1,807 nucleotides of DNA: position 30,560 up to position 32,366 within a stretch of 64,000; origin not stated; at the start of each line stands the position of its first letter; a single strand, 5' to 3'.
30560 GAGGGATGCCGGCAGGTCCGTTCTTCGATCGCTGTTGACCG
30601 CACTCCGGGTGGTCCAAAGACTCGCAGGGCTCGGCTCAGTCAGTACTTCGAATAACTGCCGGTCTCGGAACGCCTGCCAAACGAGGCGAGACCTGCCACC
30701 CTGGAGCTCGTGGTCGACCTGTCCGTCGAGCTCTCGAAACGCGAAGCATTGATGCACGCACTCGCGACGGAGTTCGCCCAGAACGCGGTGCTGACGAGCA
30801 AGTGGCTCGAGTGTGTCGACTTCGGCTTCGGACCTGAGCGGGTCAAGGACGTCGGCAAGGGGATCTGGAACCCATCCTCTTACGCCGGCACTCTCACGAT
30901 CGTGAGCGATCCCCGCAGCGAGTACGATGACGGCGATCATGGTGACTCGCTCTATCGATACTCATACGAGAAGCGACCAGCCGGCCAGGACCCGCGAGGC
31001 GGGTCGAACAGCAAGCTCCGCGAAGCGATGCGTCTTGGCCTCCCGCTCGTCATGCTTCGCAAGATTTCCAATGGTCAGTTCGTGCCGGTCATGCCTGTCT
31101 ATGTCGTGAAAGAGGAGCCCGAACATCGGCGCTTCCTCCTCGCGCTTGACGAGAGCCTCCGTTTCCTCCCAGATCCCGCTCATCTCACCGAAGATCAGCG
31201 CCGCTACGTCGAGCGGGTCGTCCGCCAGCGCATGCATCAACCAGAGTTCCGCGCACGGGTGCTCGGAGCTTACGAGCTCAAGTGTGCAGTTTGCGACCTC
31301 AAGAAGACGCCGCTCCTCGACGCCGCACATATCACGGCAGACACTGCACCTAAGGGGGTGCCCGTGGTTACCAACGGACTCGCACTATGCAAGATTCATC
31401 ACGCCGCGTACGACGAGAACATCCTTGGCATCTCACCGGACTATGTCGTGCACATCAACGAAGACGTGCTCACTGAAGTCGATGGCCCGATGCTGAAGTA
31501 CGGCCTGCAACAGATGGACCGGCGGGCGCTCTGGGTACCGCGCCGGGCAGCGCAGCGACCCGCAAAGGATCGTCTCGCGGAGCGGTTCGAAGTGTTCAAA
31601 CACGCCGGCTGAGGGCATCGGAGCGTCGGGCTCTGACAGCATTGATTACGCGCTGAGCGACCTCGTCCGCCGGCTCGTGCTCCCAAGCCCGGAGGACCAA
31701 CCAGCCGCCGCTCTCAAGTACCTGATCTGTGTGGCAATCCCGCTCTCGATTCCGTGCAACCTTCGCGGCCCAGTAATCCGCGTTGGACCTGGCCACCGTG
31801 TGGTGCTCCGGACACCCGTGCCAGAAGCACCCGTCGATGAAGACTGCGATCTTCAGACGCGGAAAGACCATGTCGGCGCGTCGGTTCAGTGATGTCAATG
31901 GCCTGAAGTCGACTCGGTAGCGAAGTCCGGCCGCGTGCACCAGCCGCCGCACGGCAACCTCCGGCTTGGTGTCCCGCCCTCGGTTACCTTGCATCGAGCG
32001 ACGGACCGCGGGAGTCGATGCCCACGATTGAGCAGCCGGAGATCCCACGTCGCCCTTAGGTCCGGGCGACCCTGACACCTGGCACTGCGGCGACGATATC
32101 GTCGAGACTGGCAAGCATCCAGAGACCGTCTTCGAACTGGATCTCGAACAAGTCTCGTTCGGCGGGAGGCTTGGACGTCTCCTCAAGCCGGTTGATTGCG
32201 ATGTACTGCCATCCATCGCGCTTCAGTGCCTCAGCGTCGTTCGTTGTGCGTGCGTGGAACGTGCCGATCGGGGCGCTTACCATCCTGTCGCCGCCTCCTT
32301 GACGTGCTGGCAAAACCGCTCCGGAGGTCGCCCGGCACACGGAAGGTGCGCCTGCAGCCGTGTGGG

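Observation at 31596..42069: DptFGH-like restriction trio bracketed by dcm and vsr, with no phosphorothioation genes in 64 kb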

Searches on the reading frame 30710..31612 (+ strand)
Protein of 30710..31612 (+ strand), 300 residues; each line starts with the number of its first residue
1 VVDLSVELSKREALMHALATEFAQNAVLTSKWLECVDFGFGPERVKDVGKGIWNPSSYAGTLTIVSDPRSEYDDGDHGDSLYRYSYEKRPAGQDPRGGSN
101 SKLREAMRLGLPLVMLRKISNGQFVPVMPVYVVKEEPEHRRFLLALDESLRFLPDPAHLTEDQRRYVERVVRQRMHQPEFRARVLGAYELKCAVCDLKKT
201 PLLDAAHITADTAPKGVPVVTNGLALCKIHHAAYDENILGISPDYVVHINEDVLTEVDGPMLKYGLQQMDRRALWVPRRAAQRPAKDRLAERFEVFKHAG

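Call 60: search_protein_families(library=padloc, max_evalue=0.001, proteins=[window:30710-31612:+])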
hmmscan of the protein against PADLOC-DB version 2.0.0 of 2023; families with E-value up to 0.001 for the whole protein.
window:30710-31612:+ (300 aa): 2 families
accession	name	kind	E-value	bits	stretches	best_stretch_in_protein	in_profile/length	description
PDLC04132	HNH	-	3.5e-16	57.2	1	169-290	146-265/286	-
PDLC03546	HNH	-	3.7e-08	30.7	1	171-257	153-241/282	Type II restriction enzyme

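Call 78: search_solved_structures(query=window:30710-31612:+, max_evalue=1)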
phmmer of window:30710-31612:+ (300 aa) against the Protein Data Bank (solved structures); distinct sequences matched with E-value up to 1: 0.

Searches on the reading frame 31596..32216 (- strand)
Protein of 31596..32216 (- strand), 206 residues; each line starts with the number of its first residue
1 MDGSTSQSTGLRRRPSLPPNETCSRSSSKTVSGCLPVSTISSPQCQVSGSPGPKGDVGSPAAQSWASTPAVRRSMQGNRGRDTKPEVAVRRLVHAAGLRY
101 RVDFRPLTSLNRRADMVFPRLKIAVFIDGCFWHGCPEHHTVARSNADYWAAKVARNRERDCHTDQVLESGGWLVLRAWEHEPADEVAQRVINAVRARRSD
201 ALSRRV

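Call 3: search_protein_families(library=ncbifam, proteins=[window:31596-32216:-], max_evalue=0.01)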
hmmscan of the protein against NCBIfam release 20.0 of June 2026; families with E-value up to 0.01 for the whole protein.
window:31596-32216:- (206 aa): 1 family
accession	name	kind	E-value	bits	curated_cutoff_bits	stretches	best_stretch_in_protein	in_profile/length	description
TIGR00632.1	vsr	subfamily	7.9e-35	119.7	97.85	1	69-181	7-119/119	DNA mismatch endonuclease Vsr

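Call 4: search_protein_families(library=padloc, proteins=[window:31596-32216:-], max_evalue=0.01)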
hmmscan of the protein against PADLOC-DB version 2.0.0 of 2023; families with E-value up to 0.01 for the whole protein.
window:31596-32216:- (206 aa): 2 families
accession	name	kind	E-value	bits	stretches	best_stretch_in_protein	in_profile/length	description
PDLC03397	Vsr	-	3e-12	44.9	1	73-180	12-117/156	Type II nicking endonuclease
PDLC02194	Hhe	-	0.0091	11.2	0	126-188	1708-1774/1911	-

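Call 5: search_protein_families(library=pfam, proteins=[window:31596-32216:-], max_evalue=0.01)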
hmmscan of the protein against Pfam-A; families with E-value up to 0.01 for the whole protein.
window:31596-32216:- (206 aa): 2 families
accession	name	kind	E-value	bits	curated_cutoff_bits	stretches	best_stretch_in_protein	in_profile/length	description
PF03852.21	Vsr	-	3.3e-18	65.7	27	1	72-134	9-69/74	DNA mismatch endonuclease Vsr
PF18741.7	MTES_1575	-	0.00089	19.7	38.2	1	153-181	52-80/96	REase_MTES_1575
